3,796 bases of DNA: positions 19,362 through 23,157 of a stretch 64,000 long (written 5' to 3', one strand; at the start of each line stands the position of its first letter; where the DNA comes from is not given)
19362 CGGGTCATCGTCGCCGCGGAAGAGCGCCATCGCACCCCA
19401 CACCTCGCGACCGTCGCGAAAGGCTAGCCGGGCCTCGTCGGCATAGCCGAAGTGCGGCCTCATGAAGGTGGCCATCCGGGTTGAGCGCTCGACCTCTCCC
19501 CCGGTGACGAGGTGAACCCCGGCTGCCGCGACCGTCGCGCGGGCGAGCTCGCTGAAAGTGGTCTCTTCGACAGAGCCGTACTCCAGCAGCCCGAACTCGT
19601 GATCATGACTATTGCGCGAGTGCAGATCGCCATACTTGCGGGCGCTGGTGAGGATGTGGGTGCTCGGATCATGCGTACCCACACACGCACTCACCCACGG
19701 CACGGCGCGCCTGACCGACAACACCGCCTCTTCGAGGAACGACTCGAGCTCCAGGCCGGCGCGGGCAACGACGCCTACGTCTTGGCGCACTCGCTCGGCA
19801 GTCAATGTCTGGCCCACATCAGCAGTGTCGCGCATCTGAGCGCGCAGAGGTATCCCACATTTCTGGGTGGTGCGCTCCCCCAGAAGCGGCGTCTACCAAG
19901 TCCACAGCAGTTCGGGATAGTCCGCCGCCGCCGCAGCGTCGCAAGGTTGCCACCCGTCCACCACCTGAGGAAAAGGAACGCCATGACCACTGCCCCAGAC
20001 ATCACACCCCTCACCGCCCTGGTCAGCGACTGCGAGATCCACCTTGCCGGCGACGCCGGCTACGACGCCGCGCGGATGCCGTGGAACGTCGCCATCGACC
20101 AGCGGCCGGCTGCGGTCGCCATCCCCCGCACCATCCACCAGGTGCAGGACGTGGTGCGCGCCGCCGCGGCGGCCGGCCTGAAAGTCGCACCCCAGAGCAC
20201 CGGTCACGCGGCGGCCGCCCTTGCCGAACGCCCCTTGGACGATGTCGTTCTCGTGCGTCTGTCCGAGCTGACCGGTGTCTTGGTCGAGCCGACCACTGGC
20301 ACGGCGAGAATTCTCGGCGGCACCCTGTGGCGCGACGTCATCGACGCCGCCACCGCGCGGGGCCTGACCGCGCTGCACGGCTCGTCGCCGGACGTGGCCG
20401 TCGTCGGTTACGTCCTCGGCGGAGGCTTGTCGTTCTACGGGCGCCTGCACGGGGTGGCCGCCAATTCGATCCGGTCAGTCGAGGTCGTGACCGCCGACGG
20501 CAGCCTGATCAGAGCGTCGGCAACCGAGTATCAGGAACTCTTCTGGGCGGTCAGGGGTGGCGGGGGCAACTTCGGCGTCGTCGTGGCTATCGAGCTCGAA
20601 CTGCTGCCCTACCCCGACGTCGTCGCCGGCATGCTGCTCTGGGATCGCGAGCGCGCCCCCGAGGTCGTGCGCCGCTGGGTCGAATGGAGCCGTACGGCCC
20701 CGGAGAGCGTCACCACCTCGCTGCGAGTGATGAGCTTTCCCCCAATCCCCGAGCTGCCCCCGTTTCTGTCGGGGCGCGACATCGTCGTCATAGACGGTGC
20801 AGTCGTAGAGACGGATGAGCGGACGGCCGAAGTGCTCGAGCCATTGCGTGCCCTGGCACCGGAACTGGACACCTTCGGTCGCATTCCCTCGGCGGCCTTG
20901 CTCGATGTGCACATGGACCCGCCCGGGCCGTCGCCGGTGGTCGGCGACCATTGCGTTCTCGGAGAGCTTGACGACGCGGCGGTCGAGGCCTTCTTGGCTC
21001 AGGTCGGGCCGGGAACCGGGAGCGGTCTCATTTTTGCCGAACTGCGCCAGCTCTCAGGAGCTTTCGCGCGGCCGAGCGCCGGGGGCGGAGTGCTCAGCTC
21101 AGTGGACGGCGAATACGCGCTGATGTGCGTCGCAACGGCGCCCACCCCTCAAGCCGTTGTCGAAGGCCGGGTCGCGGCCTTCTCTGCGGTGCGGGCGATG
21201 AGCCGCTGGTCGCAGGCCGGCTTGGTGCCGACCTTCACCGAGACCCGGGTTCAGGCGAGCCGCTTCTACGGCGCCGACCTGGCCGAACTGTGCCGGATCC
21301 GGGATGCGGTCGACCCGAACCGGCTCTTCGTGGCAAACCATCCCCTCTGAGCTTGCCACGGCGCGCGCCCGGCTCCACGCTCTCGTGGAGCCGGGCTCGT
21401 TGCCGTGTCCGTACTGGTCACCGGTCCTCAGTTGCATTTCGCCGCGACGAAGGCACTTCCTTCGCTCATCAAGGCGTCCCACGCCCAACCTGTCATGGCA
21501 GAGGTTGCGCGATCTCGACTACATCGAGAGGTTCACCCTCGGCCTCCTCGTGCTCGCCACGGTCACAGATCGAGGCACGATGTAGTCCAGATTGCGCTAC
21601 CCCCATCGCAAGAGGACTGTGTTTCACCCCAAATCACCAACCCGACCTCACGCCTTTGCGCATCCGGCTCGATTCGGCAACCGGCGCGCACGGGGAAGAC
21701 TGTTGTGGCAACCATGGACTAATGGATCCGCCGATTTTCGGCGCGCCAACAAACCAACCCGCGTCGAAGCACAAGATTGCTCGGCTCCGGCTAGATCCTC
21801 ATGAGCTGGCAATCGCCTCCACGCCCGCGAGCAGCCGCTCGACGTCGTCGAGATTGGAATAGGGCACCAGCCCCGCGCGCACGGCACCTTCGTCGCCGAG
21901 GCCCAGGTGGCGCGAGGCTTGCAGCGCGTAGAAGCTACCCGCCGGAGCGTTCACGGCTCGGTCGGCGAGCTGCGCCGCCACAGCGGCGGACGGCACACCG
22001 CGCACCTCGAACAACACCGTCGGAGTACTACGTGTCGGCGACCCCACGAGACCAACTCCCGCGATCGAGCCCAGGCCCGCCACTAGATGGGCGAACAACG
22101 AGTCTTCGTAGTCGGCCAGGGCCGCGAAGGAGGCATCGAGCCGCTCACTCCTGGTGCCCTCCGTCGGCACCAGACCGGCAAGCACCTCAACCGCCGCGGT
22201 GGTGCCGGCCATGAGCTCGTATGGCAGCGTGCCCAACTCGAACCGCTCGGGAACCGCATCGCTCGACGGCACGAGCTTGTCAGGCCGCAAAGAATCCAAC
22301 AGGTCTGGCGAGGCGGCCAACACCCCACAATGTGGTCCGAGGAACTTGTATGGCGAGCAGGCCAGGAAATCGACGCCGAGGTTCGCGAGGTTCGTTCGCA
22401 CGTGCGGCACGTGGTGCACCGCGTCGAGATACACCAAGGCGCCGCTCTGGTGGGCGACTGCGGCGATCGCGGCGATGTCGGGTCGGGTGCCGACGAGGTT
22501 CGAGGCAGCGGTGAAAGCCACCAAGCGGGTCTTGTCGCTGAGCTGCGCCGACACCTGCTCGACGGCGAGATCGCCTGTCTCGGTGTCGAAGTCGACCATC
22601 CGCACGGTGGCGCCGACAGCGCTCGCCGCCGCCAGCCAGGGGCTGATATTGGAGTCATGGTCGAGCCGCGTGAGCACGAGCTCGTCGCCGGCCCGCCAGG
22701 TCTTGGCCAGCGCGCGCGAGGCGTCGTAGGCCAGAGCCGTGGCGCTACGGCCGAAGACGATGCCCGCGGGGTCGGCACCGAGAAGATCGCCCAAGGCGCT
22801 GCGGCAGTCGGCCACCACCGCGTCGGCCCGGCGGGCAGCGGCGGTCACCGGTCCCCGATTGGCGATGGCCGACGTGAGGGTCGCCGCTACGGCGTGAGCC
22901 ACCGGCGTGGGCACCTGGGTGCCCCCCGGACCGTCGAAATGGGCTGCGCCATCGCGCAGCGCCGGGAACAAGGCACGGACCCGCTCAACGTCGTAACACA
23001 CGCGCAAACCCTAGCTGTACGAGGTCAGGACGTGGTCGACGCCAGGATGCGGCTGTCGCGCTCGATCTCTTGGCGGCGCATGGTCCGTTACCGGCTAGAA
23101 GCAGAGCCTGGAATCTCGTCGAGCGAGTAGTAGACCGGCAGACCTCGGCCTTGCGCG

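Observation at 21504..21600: MITE-like ~97-bp element with long terminal inverted repeats (family of at least two)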

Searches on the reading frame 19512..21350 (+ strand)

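Call 7: search_protein_families(library=pfam, proteins=[window:19512-21350:+])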
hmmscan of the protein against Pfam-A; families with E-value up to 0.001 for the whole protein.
window:19512-21350:+ (612 aa): 1 family
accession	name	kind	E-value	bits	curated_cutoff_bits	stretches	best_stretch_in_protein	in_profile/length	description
PF01565.28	FAD_binding_4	-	3.9e-22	78.9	26.4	1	199-335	1-138/139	FAD binding domain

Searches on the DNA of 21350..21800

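Call 47: search_rna_families(source=window, start=21350, end=21800, threshold=evalue, max_evalue=10)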
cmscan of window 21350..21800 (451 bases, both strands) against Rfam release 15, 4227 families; matches with E-value up to 10: 5.
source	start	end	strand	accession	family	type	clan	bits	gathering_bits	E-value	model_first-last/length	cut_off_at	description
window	21353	21411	+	RF03819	mir-Ro6-3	Gene; miRNA;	-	21.4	79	0.59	1-72/72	no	mir-Ro6-3 microRNA precursor family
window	21487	21617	-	RF03615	mir-4877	Gene; miRNA;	-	21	100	0.17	1-87/87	no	mir-4877 microRNA precursor family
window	21353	21411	-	RF03819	mir-Ro6-3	Gene; miRNA;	-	20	79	1.2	1-72/72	no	mir-Ro6-3 microRNA precursor family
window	21406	21476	-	RF00277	SNORD49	Gene; snRNA; snoRNA; CD-box;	CL00062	15.2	37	0.4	1-71/71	no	Small nucleolar RNA SNORD49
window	21422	21495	+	RF02940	COG3860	Cis-reg;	-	12.5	42.5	2.7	1-54/54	no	COG3860 RNA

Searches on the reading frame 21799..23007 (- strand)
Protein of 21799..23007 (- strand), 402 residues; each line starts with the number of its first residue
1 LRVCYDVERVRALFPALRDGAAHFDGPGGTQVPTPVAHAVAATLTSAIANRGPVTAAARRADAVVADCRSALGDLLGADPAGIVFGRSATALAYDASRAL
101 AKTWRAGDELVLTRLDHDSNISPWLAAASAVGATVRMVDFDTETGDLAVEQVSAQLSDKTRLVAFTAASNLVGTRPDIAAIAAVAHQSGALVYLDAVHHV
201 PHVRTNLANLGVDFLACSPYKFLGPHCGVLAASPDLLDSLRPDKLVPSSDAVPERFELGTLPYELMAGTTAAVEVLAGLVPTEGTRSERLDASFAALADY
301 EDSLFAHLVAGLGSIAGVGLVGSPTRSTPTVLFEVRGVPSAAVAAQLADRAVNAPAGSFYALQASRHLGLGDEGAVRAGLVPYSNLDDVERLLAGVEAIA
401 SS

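Call 7: search_protein_families(library=pfam, proteins=[window:21799-23007:-])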
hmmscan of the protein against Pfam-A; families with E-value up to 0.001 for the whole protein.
window:21799-23007:- (402 aa): 4 families
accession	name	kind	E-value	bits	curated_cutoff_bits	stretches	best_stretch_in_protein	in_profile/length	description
PF00266.25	Aminotran_5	-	1.7e-53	182.3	21.5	1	24-392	3-371/371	Aminotransferase class-V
PF01053.26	Cys_Met_Meta_PP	-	8.9e-10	38.1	27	1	98-231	82-208/381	Cys/Met metabolism PLP-dependent enzyme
PF01041.23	DegT_DnrJ_EryC1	-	3.3e-06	27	19.8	1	106-199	63-149/360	DegT/DnrJ/EryC1/StrS aminotransferase family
PF00155.27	Aminotran_1_2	-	7.3e-05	22.5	19.7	1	66-199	45-189/361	Aminotransferase class I and II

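Call 12: find_encoding_contigs(protein=window:21799-23007:-, flank=10000, max_places=6)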
Protein window:21799-23007:- (402 aa): no gene with exactly this product is on record in the collection.

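Call 37: find_homologous_proteins(query=window:21799-23007:-, max_evalue=1e-60)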
Query window:21799-23007:- (402 aa): 7983 proteins with E <= 1e-60 among 8000 candidates; the best 120 are listed.
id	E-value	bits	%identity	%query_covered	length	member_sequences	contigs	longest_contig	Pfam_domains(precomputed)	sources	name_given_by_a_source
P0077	1.6e-250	849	100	100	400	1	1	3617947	PF00266.26,PF01053.27,PF01041.24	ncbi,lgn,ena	-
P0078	3.2e-178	611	74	98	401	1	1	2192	PF00155.28,PF00266.26,PF01053.27,PF01041.24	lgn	-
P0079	1.0e-170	586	71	100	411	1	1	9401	PF00266.26,PF01053.27,PF01041.24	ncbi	-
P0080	2.8e-170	585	70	100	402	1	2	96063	PF00155.28,PF00266.26,PF01053.27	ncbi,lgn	ncbi:MAG: cysteine desulfurase-like protein [Actinomycetales bacterium]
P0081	6.4e-164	564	66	99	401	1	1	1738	PF00155.28,PF00266.26,PF01053.27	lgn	-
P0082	2.2e-161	556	67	99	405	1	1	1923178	PF00266.26,PF01053.27,PF01041.24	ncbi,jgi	jgi:cysteine desulfurase family protein (TIGR01976 family)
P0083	9.0e-160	550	68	100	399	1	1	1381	PF00266.26,PF01053.27,PF01041.24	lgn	-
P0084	8.8e-159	547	67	97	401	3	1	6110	PF00266.26,PF01053.27,PF01041.24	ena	-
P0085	6.5e-158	544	66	98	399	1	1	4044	PF00266.26,PF01053.27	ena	-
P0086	4.7e-157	541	68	98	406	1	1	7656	PF00266.26,PF01053.27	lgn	-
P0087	3.6e-156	538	66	99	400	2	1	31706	PF00266.26,PF01053.27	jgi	-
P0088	3.7e-156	538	67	97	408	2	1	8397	PF00155.28,PF00266.26,PF01053.27,PF01041.24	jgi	jgi:cysteine desulfurase family protein (TIGR01976 family)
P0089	4.1e-156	538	65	98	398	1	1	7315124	PF00155.28,PF00266.26,PF01053.27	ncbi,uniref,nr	ncbi:cysteine desulfurase-like protein [Amycolatopsis thermophila]|uniref:Cysteine desulfurase famil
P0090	5.1e-156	538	66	99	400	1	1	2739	PF00266.26,PF01053.27,PF01041.24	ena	-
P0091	2.4e-155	536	65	99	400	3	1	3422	PF00266.26,PF01053.27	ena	-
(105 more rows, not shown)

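Call 38: find_encoding_contigs(protein=P0080, flank=6000, max_places=2)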
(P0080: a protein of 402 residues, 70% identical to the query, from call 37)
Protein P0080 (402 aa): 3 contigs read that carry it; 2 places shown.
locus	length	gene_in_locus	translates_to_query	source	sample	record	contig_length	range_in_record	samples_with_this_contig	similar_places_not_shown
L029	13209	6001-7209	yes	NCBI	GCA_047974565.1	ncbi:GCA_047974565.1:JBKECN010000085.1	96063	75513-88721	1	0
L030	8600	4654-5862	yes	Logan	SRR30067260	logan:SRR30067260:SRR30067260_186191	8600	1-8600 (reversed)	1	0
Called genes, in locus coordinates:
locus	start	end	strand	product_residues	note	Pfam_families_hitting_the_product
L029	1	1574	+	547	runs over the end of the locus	PF02878:PGM_PMM_I, PF02879:PGM_PMM_II, PF02880:PGM_PMM_III, PF00408:PGM_PMM_IV (weak)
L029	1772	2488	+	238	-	PF11716:MDMPI_N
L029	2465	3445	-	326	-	PF00892:EamA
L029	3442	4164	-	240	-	PF01243:PNPOx_N (weak), PF12900:Pyridox_ox_2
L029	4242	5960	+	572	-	PF00392:GntR, PF00155:Aminotran_1_2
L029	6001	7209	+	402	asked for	PF00155:Aminotran_1_2 (faint), PF00266:Aminotran_5, PF01053:Cys_Met_Meta_PP (weak)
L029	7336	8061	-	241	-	PF02585:PIG-L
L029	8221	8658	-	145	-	PF01243:PNPOx_N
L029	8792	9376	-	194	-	-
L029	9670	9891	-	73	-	-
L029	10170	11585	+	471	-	PF00266:Aminotran_5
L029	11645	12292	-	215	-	-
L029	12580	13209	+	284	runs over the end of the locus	PF00800:PDT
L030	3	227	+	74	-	?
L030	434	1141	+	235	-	PF11716:MDMPI_N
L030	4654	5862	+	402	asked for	PF00155:Aminotran_1_2 (faint), PF00266:Aminotran_5, PF01053:Cys_Met_Meta_PP (weak)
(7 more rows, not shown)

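Call 39: find_encoding_contigs(protein=P0079, flank=6000, max_places=2)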
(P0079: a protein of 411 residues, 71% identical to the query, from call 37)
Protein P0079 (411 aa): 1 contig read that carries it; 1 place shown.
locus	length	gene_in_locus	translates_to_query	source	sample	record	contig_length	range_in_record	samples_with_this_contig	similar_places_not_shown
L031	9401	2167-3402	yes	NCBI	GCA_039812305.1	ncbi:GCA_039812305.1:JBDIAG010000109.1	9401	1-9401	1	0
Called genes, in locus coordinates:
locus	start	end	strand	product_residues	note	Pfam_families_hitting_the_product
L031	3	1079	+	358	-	?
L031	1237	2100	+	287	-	PF01453:B_lectin (faint)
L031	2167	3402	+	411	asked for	PF00266:Aminotran_5, PF01041:DegT_DnrJ_EryC1 (weak), PF01053:Cys_Met_Meta_PP, PF00266:Aminotran_5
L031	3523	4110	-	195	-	-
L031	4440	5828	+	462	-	PF00266:Aminotran_5, PF00155:Aminotran_1_2 (faint)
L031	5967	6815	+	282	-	PF00800:PDT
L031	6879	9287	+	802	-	PF00990:GGDEF, PF00563:EAL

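Call 40: find_encoding_contigs(protein=P0082, flank=6000, max_places=2)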
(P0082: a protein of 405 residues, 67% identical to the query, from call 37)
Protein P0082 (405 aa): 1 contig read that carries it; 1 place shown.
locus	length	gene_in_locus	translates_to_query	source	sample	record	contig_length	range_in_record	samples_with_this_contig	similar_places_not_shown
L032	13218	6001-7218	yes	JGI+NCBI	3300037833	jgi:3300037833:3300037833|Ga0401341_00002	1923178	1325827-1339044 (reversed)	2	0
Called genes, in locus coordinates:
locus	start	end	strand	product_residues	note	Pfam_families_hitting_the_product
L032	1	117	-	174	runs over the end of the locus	PF04542:Sigma70_r2, PF08281:Sigma70_r4_2, PF04545:Sigma70_r4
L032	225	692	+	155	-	-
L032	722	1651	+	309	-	-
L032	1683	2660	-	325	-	PF02735:Ku, PF07382:HC2 (weak)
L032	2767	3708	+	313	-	PF01068:DNA_ligase_A_M, PF04679:DNA_ligase_A_C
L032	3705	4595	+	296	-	PF21686:LigD_Prim-Pol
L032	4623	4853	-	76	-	-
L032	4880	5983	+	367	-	PF00291:PALP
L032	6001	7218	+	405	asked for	PF00266:Aminotran_5, PF01041:DegT_DnrJ_EryC1 (weak), PF01053:Cys_Met_Meta_PP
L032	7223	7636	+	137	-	-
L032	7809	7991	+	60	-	-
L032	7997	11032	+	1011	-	PF13191:AAA_16, PF13401:AAA_22 (faint), PF00196:GerE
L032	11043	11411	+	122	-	PF18029:Glyoxalase_6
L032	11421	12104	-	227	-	PF00440:TetR_N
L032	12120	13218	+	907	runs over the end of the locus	PF03176:MMPL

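Call 66: find_encoding_contigs(protein=P0077, flank=10000, max_places=6)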
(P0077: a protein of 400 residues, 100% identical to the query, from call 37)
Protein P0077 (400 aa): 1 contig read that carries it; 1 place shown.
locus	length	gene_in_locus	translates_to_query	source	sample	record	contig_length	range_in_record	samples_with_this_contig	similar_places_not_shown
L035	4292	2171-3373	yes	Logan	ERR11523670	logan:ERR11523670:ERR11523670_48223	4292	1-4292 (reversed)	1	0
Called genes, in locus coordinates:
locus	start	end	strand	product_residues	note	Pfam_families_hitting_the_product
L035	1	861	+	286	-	?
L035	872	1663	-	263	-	PF08220:HTH_DeoR, PF08279:HTH_11 (faint), PF00455:DeoRC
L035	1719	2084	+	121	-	-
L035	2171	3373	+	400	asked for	PF00266:Aminotran_5, PF01041:DegT_DnrJ_EryC1 (weak), PF01053:Cys_Met_Meta_PP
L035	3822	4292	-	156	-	?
